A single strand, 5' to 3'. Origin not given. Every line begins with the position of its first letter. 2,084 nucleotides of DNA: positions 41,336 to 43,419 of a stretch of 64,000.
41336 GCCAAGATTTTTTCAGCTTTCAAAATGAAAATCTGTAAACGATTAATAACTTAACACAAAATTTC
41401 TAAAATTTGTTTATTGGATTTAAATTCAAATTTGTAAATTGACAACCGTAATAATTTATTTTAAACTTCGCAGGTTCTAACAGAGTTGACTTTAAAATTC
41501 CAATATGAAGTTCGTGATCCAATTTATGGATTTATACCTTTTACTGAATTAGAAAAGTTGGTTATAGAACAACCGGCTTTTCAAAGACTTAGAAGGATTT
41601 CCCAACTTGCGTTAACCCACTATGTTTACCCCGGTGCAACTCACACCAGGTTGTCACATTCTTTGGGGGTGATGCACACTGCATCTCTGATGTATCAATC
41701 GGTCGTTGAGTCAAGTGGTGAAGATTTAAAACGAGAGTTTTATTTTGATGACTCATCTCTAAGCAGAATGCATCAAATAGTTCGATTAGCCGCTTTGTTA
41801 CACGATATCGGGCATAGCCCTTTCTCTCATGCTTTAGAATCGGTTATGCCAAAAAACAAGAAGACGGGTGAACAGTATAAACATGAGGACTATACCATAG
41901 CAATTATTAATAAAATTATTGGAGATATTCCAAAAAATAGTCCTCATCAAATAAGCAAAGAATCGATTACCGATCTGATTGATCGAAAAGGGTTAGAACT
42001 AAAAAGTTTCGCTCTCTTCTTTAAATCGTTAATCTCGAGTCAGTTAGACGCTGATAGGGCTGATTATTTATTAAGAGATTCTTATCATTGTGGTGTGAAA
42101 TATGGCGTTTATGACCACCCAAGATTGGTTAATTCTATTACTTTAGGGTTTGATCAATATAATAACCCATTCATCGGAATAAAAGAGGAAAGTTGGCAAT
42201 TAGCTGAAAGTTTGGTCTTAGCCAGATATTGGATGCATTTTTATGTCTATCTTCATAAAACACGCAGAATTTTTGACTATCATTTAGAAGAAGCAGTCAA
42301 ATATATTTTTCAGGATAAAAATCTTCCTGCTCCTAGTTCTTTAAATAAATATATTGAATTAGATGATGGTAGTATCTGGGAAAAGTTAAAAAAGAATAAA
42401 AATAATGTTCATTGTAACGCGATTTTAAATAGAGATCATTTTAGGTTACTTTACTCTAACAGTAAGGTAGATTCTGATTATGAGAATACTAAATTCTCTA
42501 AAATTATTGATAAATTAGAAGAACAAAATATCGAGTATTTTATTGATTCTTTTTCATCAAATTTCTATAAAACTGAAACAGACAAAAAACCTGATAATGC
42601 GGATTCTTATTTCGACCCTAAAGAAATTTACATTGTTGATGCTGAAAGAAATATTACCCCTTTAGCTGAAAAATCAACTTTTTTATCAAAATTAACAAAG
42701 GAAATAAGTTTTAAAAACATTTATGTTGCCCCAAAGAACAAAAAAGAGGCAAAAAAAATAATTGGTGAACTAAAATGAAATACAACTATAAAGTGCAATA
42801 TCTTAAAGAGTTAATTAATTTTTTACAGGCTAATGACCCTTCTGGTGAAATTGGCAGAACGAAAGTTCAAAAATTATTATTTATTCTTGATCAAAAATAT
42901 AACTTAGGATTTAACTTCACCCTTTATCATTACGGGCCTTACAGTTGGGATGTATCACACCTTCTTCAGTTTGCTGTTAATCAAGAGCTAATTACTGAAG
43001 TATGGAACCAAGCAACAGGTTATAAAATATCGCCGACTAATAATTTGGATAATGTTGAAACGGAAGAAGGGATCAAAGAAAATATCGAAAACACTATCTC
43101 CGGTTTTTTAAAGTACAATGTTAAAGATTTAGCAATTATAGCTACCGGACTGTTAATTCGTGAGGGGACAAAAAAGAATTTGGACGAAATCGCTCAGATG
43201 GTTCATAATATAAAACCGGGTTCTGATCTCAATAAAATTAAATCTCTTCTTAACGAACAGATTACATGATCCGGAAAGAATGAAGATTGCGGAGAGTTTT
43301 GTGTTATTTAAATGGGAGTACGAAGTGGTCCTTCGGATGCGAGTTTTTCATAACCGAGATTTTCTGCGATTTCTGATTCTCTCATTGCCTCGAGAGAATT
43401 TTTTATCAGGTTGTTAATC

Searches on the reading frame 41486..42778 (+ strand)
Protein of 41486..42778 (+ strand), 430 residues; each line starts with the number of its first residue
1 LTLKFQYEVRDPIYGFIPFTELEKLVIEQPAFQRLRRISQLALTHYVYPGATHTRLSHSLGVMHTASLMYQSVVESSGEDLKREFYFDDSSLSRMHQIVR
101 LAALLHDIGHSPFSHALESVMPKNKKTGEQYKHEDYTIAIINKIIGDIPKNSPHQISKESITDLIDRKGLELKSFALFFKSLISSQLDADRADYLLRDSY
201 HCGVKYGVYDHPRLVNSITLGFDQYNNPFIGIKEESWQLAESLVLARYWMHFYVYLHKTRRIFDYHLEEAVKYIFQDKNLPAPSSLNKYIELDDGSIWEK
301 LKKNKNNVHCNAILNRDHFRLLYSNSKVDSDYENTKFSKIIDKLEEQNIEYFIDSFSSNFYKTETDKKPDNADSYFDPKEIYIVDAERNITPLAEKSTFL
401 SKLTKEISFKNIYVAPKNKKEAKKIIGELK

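Call 3: search_protein_families(library=pfam, proteins=[window:41486-42778:+], max_evalue=1)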
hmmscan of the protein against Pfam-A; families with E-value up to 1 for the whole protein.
window:41486-42778:+ (430 aa): 3 families
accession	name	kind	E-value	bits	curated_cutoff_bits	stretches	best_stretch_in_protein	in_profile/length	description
PF19276.4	HD_assoc_2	-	1.2e-10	41.7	23.1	1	210-325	2-106/222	HD associated region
PF01966.28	HD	-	1e-08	35.9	22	1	55-161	1-78/116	HD domain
PF18019.7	Cas3_HD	-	0.053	14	23.1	1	52-155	12-102/207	Cas3, HD domain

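Call 4: search_protein_families(library=padloc, proteins=[window:41486-42778:+], max_evalue=1)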
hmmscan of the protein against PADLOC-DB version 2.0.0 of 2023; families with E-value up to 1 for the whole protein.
window:41486-42778:+ (430 aa): 4 families
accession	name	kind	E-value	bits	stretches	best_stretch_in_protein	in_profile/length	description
PDLC02374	dGTPase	-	1.3e-11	42.5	1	26-144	48-145/395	-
PDLC02080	Cas3b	-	0.00014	18.5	1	57-136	23-95/709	-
PDLC01254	Cas3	-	0.00048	18.4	1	51-148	5-75/164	CAS-I; effector_G3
PDLC00940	Cas3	-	0.002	16.3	1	58-145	4-80/178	CRISPR-associated endonuclease Cas3-HD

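Call 5: search_protein_families(library=ncbifam, proteins=[window:41486-42778:+], max_evalue=1)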
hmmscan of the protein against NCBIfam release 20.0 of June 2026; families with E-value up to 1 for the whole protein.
window:41486-42778:+ (430 aa): 14 families
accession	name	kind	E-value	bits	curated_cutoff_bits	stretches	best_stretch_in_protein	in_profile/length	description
TIGR01353.1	dGTP_triPase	subfamily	1.2e-11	44.8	152.35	1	26-143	12-120/389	dGTP triphosphohydrolase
NF002205.0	PRK01096.1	equivalog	1.5e-10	40.8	439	1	26-121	35-125/444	deoxyguanosinetriphosphate triphosphohydrolase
NF003429.0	PRK04926.1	equivalog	2.8e-09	36.3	405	1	26-123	39-134/500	dGTPase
NF041026.1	antiphage_dGTPase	exception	3.4e-06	26.5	400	1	26-120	26-110/425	anti-phage deoxyguanosine triphosphatase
NF003701.1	PRK05318.1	subfamily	8.2e-06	24.9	383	1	26-120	27-112/426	anti-phage deoxyguanosine triphosphatase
NF002329.0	PRK01286.1-4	equivalog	1.5e-05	24.4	494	1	96-169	97-165/342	deoxyguanosinetriphosphate triphosphohydrolase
NF002327.0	PRK01286.1-2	equivalog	7.6e-05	21.9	393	1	99-143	101-143/345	deoxyguanosinetriphosphate triphosphohydrolase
NF002328.0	PRK01286.1-3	equivalog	0.00084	18.4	467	1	99-145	100-146/404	deoxyguanosinetriphosphate triphosphohydrolase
NF002829.0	PRK03007.1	equivalog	0.0014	17.6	385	1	96-122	89-115/425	deoxyguanosinetriphosphate triphosphohydrolase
NF002326.0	PRK01286.1-1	equivalog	0.0016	17.9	390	1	95-143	90-138/379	deoxyguanosinetriphosphate triphosphohydrolase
TIGR01596.1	cas3_HD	equivalog_domain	0.0077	16.3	43.45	1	58-145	4-80/178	CRISPR-associated endonuclease Cas3''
NF002330.0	PRK01286.1-5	equivalog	0.028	13.6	511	1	94-141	82-129/384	deoxyguanosinetriphosphate triphosphohydrolase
TIGR00277.1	HDIG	domain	0.034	14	27.6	1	96-112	27-43/84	HDIG domain-containing metalloprotein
TIGR03276.1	Phn-HD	hypoth_equivalog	0.06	12.9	214.6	1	97-144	44-86/179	phosphonate degradation HD-domain oxygenase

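Call 85: search_solved_structures(query=window:41486-42778:+, max_evalue=0.01)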
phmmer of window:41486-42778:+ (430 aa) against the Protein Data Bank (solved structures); distinct sequences matched with E-value up to 0.01: 37.
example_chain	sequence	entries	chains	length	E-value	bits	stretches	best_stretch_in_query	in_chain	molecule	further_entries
2hek_A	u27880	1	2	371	4.1e-42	147.9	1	8-351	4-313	Hypothetical protein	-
9mr6_A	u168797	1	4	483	3.8e-30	108.5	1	8-377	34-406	HD domain-containing protein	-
2q14_A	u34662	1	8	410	8e-29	104.2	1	9-265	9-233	Phosphohydrolase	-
2o6i_A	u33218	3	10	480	5.4e-27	98.1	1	6-277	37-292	HD domain protein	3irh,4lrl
6brg_A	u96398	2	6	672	1.7e-21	80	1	10-216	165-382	Deoxynucleoside triphosphate triphosphohydrolase SAMHD1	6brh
5ao1_A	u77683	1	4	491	1.4e-20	77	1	9-270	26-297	DEOXYNUCLEOSIDE TRIPHOSPHATE TRIPHOSPHOHYDROLASE SAMHD1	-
8gb1_A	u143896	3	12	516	1.5e-20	76.9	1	9-270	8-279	Deoxynucleoside triphosphate triphosphohydrolase SAMHD1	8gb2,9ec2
6txc_A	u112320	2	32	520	1.5e-20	76.9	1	9-270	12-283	Deoxynucleoside triphosphate triphosphohydrolase SAMHD1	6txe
4mz7_A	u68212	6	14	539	1.6e-20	76.9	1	9-270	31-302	Deoxynucleoside triphosphate triphosphohydrolase SAMHD1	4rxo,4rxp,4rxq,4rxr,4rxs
4q7h_A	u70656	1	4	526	1.6e-20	76.8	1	9-270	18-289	Deoxynucleoside triphosphate triphosphohydrolase SAMHD1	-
4bzc_A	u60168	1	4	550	1.9e-20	76.6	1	9-270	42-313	DEOXYNUCLEOSIDE TRIPHOSPHATE TRIPHOSPHOHYDROLASE SAMHD1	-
5ao3_A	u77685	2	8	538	2.1e-20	76.4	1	9-270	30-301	DEOXYNUCLEOSIDE TRIPHOSPHATE TRIPHOSPHOHYDROLASE SAMHD1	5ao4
5ao0_A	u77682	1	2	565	2.2e-20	76.4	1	9-270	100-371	DEOXYNUCLEOSIDE TRIPHOSPHATE TRIPHOSPHOHYDROLASE SAMHD1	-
6u6z_A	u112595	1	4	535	2.2e-20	76.4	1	9-270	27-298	Deoxynucleoside triphosphate triphosphohydrolase SAMHD1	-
6tx0_A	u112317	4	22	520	2.9e-20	76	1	9-270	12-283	Deoxynucleoside triphosphate triphosphohydrolase SAMHD1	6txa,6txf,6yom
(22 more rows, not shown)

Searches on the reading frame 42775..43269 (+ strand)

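Call 3: search_protein_families(library=pfam, proteins=[window:42775-43269:+], max_evalue=1)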
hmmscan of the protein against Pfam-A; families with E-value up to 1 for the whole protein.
window:42775-43269:+ (164 aa): 0 families

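Call 4: search_protein_families(library=padloc, proteins=[window:42775-43269:+], max_evalue=1)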
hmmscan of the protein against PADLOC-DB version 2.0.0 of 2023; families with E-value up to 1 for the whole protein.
window:42775-43269:+ (164 aa): 2 families
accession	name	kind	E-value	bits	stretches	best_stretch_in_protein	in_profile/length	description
PDLC02990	DarG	-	2.6e-08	31.7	1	13-148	171-308/329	-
PDLC04505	PDC-M19A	-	5.1e-07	27.4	1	11-117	6-107/294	-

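Call 5: search_protein_families(library=ncbifam, proteins=[window:42775-43269:+], max_evalue=1)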
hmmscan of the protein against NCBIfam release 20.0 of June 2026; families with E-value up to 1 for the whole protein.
window:42775-43269:+ (164 aa): 1 family
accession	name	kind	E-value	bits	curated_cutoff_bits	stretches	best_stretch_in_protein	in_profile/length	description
NF048014.1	antitoxin_DarG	equivalog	1.4e-05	24.5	250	1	22-110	183-264/338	type II toxin-antitoxin system antitoxin DNA ADP-ribosyl glycohydrolase DarG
